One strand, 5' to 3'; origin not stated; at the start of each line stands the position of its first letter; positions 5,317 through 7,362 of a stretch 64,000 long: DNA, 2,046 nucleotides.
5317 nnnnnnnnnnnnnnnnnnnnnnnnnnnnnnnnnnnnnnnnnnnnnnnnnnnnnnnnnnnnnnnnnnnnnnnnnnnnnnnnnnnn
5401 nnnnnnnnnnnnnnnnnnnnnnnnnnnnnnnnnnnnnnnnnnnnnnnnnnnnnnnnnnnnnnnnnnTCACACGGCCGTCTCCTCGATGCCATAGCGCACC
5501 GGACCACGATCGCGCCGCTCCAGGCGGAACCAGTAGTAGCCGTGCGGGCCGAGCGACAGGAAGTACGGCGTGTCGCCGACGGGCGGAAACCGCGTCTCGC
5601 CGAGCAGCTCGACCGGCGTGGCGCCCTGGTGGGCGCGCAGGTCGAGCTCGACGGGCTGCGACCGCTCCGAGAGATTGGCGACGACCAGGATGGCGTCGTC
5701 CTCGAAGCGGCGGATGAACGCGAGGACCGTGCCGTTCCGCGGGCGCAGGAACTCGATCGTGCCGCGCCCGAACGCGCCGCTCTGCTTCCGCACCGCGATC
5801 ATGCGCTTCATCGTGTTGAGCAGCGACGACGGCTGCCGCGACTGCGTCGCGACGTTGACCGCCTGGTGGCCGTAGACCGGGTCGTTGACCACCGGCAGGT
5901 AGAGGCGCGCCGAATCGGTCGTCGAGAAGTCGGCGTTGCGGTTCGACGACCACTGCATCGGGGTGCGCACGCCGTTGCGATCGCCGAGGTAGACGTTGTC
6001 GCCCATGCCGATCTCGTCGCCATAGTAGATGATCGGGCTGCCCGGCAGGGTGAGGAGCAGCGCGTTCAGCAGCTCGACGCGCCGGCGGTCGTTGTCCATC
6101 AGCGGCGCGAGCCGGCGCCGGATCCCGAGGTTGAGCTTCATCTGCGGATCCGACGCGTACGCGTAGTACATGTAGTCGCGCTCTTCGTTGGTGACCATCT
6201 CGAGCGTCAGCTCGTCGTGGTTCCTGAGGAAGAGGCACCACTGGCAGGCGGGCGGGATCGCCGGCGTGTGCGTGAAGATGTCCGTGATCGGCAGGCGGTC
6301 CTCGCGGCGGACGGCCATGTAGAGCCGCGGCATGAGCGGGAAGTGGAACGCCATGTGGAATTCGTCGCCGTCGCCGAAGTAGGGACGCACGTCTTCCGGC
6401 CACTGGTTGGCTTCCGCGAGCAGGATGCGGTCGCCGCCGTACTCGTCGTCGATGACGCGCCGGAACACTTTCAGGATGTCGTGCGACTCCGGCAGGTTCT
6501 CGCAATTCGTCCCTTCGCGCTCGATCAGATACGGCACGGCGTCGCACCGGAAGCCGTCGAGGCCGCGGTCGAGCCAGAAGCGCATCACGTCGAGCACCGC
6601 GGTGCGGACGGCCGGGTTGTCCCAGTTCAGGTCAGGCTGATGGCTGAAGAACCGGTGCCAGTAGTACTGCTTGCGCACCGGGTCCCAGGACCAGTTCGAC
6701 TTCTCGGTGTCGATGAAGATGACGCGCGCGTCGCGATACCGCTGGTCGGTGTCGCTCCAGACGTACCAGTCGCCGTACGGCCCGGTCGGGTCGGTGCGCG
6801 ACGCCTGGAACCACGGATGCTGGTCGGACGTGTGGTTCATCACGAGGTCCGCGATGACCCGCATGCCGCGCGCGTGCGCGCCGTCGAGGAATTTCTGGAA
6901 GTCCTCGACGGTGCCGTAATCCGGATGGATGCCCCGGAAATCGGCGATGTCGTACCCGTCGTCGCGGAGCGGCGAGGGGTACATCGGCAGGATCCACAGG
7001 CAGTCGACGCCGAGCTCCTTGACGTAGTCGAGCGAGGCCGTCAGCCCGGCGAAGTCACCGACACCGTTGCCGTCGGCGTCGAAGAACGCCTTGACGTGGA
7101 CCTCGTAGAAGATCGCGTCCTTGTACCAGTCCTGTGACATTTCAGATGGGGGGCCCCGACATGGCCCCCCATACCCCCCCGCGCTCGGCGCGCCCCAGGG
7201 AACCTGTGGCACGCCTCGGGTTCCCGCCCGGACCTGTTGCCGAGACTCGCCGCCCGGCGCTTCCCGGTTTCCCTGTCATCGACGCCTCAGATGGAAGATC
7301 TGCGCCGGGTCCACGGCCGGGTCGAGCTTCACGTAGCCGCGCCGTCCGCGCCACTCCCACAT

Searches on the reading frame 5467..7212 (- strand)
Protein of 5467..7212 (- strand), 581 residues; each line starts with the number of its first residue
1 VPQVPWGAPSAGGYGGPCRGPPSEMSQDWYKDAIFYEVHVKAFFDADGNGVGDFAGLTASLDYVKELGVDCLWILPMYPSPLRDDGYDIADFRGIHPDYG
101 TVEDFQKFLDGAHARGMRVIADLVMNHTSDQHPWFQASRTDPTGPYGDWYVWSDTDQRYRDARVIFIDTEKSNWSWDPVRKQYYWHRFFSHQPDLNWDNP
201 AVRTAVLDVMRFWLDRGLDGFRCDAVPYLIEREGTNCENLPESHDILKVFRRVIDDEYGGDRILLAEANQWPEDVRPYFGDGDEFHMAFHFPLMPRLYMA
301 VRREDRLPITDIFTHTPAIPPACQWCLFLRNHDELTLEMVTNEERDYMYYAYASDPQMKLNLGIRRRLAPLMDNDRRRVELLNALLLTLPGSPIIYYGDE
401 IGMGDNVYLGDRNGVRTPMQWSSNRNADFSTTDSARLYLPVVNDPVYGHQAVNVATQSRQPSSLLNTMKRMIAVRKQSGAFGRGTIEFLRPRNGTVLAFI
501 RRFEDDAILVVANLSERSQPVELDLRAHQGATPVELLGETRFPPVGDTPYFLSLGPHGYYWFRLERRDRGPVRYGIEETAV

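Call 39: search_protein_families(library=pfam, proteins=[window:5467-7212:-], max_evalue=0.00001)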
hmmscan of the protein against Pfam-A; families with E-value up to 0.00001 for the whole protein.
window:5467-7212:- (581 aa): 2 families
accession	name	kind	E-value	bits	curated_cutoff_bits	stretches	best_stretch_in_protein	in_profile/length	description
PF00128.31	Alpha-amylase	-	7.8e-94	315.9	22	1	40-481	4-443/446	Alpha amylase, catalytic domain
PF16657.11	Malt_amylase_C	-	1e-26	93.2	27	1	484-561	1-75/75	Maltogenic Amylase, C-terminal domain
